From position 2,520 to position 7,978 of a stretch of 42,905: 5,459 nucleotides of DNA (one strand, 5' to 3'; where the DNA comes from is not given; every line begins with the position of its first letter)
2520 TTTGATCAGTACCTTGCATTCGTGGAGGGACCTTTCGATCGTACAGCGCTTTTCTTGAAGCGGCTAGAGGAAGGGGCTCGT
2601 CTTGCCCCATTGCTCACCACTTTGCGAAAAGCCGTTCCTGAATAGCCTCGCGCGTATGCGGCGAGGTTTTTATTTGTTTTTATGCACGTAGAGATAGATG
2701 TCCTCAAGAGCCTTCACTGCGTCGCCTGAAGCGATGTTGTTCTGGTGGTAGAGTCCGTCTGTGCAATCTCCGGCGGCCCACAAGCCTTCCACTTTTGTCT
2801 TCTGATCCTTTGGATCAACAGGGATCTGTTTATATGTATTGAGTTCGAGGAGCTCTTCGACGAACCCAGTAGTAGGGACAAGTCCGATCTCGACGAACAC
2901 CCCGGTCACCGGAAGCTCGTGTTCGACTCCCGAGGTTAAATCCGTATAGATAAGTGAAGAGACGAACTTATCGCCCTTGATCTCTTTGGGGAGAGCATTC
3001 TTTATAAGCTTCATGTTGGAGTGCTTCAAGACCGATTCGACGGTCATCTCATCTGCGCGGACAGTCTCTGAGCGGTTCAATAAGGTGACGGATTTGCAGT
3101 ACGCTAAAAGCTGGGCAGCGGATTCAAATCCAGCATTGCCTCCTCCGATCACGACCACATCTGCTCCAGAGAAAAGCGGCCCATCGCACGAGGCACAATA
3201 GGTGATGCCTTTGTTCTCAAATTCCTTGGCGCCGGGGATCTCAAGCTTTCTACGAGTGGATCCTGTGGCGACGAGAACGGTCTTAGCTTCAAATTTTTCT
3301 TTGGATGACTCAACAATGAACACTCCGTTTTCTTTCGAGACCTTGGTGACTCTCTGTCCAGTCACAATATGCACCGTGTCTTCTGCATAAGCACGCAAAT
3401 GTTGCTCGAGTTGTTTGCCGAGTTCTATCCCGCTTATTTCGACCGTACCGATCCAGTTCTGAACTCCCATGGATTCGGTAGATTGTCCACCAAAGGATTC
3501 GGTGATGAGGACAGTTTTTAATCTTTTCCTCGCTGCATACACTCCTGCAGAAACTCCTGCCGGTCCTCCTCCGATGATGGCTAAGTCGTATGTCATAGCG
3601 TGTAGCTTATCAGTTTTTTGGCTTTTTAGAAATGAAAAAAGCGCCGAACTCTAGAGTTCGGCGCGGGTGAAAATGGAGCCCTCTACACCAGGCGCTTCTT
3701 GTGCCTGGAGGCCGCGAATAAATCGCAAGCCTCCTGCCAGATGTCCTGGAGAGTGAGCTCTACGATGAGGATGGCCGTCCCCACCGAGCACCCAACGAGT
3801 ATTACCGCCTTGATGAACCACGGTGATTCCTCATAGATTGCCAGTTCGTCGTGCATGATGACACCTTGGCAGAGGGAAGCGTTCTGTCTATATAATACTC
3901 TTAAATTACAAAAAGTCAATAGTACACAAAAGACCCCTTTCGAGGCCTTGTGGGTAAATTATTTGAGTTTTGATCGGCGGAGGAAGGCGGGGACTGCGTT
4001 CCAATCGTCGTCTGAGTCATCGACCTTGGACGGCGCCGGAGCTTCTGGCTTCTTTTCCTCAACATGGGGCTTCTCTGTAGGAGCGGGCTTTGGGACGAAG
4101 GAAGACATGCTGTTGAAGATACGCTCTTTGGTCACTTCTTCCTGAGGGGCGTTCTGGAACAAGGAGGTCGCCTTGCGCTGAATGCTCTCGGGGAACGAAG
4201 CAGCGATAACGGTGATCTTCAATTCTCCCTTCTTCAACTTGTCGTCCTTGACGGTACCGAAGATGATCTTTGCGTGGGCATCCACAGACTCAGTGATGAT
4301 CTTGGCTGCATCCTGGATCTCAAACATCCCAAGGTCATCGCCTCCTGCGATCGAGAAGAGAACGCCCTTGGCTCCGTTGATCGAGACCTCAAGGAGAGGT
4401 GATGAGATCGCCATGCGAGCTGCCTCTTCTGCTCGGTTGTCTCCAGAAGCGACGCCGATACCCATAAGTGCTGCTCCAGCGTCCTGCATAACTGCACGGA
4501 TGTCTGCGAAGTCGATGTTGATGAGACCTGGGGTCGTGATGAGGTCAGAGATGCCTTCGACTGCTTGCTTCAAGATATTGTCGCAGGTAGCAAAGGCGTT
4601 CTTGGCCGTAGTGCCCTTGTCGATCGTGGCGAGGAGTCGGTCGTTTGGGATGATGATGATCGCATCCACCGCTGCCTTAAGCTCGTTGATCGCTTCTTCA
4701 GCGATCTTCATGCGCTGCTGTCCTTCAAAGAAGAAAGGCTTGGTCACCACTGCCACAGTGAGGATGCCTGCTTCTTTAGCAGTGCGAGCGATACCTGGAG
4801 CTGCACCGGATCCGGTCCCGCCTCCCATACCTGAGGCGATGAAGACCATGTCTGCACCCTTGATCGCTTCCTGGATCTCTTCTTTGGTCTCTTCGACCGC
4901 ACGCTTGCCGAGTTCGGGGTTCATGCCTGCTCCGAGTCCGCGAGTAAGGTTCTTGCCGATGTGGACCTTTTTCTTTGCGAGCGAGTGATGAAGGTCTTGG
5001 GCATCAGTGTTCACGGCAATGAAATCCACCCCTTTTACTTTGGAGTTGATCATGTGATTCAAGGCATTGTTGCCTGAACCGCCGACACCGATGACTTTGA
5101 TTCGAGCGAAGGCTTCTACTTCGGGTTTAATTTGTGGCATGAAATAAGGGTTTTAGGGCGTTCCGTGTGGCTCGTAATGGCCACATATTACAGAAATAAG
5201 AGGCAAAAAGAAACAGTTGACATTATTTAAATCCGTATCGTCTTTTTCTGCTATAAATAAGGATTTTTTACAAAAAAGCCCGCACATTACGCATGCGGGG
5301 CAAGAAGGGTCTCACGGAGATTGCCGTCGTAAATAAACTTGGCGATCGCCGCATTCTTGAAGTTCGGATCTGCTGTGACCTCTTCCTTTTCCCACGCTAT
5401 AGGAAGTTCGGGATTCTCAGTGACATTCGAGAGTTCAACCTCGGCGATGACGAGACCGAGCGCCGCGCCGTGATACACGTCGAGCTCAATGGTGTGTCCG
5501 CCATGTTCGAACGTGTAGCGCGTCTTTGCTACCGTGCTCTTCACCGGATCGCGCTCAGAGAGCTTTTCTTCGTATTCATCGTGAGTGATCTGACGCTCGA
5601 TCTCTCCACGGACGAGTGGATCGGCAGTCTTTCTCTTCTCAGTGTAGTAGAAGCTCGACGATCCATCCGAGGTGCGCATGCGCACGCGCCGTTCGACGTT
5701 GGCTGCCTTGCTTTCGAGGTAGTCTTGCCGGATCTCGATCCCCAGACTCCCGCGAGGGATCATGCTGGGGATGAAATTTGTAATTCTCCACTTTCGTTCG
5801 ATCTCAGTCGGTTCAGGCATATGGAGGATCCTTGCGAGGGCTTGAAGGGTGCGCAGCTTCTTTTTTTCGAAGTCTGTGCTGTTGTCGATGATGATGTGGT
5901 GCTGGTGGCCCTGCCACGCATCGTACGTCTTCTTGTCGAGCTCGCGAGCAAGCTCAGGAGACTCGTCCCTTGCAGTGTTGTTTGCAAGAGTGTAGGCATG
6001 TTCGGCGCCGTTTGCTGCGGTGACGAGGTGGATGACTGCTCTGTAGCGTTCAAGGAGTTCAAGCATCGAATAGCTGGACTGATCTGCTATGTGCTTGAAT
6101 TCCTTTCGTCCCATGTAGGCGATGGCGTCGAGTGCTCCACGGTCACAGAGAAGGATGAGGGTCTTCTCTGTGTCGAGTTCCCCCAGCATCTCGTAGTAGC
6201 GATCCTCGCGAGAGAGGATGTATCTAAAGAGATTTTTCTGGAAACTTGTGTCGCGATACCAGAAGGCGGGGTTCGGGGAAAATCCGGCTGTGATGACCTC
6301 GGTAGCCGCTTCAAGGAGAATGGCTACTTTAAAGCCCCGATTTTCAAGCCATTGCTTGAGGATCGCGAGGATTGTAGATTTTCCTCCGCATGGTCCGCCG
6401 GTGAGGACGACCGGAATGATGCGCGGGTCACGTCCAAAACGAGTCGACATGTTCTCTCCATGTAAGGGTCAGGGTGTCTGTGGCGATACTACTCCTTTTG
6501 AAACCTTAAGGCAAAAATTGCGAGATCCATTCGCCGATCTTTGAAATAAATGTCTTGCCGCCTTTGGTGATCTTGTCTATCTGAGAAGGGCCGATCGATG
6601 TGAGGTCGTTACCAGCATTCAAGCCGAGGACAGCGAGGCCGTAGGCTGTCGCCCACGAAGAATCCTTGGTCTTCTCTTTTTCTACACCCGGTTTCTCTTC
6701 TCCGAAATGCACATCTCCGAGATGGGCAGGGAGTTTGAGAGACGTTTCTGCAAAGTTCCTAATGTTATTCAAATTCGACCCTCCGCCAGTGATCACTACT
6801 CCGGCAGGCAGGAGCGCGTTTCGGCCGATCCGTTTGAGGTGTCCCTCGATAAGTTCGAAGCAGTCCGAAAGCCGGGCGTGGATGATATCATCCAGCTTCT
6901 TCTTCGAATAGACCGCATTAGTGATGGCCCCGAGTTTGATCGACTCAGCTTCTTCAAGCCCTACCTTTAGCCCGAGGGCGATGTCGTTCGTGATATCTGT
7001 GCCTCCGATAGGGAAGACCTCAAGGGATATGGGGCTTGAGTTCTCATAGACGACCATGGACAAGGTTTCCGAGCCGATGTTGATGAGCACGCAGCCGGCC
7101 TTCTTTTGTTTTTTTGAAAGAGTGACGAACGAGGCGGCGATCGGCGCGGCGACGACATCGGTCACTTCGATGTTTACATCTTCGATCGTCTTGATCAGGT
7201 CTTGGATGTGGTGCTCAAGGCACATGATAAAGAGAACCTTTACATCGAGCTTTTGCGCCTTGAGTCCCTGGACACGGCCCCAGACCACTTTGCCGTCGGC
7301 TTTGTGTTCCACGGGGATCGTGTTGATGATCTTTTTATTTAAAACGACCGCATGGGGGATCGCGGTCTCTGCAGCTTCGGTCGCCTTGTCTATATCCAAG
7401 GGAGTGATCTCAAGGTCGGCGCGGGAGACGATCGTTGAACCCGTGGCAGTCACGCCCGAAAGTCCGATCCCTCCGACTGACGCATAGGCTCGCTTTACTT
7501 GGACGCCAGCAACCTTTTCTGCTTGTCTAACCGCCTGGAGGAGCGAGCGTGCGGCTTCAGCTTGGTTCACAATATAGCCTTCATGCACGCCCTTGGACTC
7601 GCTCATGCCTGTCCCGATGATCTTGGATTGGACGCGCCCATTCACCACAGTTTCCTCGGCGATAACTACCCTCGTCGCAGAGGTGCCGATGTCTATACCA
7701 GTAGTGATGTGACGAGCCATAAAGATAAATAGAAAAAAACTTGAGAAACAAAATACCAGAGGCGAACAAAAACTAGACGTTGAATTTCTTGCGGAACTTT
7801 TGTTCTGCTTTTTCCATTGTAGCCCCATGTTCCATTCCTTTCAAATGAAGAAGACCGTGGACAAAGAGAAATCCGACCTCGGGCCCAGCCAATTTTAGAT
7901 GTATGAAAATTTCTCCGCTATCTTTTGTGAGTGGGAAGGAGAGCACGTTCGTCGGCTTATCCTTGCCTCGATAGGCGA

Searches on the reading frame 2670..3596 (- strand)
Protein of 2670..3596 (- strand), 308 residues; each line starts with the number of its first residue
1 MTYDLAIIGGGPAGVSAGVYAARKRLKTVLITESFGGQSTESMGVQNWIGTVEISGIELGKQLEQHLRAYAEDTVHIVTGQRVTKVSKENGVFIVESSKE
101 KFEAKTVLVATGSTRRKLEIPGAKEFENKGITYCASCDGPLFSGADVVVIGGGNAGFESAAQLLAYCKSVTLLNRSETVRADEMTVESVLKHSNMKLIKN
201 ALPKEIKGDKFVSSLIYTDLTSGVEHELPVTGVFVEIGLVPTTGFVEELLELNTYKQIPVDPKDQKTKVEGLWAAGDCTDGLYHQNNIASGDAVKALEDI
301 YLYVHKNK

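Call 57: search_protein_families(library=pfam, proteins=[window:2670-3596:-], max_evalue=0.001)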
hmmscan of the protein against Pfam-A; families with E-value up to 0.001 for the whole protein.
window:2670-3596:- (308 aa): 12 families
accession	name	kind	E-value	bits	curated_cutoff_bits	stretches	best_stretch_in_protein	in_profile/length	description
PF07992.20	Pyr_redox_2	-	1.4e-45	156.4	26.1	1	3-288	1-286/291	Pyridine nucleotide-disulphide oxidoreductase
PF13738.12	Pyr_redox_3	-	1.2e-30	107.2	30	1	61-276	81-305/305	Pyridine nucleotide-disulphide oxidoreductase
PF00070.33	Pyr_redox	-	8.4e-12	45.9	22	1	147-210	2-70/82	Pyridine nucleotide-disulphide oxidoreductase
PF00890.30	FAD_binding_2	-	1.3e-11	44.8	20.4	1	4-51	1-50/414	FAD binding domain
PF01134.28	GIDA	-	7.8e-11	42.1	22.1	1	4-35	1-32/391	Glucose inhibited division protein A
PF03486.20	HI0933_like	-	9.4e-11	42.1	50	0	146-179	2-35/244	HI0933-like protein Rossmann domain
PF01266.30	DAO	-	3.5e-10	40.4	27.9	0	4-43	1-43/353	FAD dependent oxidoreductase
PF12831.13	FAD_oxidored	-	9.5e-10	38.8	27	1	4-44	1-43/416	FAD dependent oxidoreductase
PF05834.18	Lycopene_cycl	-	3e-07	30.3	23.4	0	146-181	1-39/380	Lycopene cyclase protein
PF01946.23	Thi4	-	9.3e-06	25.5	26.2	0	3-37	18-55/235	Thi4 family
PF01494.25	FAD_binding_3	-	2.6e-05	24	22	0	145-178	2-35/349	FAD binding domain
PF13450.12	NAD_binding_8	-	0.00048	20.8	21.9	0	7-39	1-35/68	NAD(P)-binding Rossmann-like domain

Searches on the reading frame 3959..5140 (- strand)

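Call 57: search_protein_families(library=pfam, proteins=[window:3959-5140:-], max_evalue=0.001)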
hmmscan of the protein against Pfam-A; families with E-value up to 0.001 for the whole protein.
window:3959-5140:- (393 aa): 4 families
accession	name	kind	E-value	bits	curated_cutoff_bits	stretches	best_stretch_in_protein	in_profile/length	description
PF00091.31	Tubulin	-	9.2e-50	170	33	1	13-173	1-189/190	Tubulin/FtsZ family, GTPase domain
PF12327.13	FtsZ_C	-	6.5e-31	106.9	27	1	222-315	1-93/95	FtsZ family, C-terminal domain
PF13460.12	NAD_binding_10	-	0.00042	20.7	27.2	0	84-138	49-102/184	NAD(P)H-binding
PF13809.12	Tubulin_2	-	0.00074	19.3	27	0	85-122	135-187/356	Tubulin like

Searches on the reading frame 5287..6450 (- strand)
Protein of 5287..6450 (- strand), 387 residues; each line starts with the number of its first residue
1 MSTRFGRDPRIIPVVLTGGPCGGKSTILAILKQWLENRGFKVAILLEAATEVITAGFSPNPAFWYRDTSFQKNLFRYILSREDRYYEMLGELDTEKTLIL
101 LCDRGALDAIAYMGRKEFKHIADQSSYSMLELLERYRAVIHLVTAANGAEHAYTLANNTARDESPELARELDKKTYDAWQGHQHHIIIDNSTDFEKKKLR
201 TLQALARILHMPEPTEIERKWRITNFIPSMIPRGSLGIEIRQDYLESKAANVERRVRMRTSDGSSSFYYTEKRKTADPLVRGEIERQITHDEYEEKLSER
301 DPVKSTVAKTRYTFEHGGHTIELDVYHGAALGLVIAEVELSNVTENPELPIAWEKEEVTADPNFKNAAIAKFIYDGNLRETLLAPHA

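Call 57: search_protein_families(library=pfam, proteins=[window:5287-6450:-], max_evalue=0.001)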
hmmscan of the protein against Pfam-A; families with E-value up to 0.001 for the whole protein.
window:5287-6450:- (387 aa): 2 families
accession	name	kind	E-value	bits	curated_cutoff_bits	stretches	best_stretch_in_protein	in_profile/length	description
PF13521.12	AAA_28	-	2.5e-21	77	27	1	14-196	2-163/164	AAA domain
PF01928.26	CYTH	-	2.9e-07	30.9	23.2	1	216-352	3-155/179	CYTH domain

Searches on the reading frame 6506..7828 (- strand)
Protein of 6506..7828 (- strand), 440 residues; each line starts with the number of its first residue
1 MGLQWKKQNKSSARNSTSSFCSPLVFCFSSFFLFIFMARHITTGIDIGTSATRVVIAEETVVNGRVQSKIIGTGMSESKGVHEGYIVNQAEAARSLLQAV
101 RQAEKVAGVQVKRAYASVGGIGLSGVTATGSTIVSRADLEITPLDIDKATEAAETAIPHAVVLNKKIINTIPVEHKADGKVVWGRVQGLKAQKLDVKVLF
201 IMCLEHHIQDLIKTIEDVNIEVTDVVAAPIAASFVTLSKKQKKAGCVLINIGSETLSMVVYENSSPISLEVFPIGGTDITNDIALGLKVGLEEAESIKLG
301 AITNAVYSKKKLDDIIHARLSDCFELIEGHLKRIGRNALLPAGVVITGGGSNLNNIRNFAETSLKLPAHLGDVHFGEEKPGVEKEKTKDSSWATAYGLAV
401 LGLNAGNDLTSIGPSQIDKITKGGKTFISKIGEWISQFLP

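Call 6: search_protein_families(library=pfam, proteins=[window:6506-7828:-], max_evalue=0.001)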
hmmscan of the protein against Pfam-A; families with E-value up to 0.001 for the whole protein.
window:6506-7828:- (440 aa): 4 families
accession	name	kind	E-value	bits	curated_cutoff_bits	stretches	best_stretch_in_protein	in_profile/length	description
PF14450.12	FtsA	-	3.2e-25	89.4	31.8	2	247-397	1-127/127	Cell division protein FtsA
PF11104.14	PilM_2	-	2.4e-10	40.3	27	1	44-400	1-337/340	Type IV pilus assembly protein PilM;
PF01869.26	BcrAD_BadFG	-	0.00071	19.6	31.5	0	44-130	2-82/271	BadF/BadG/BcrA/BcrD ATPase family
PF02491.25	SHS2_FTSA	-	0.00082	20.1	25.4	0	124-201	5-78/79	SHS2 domain inserted in FTSA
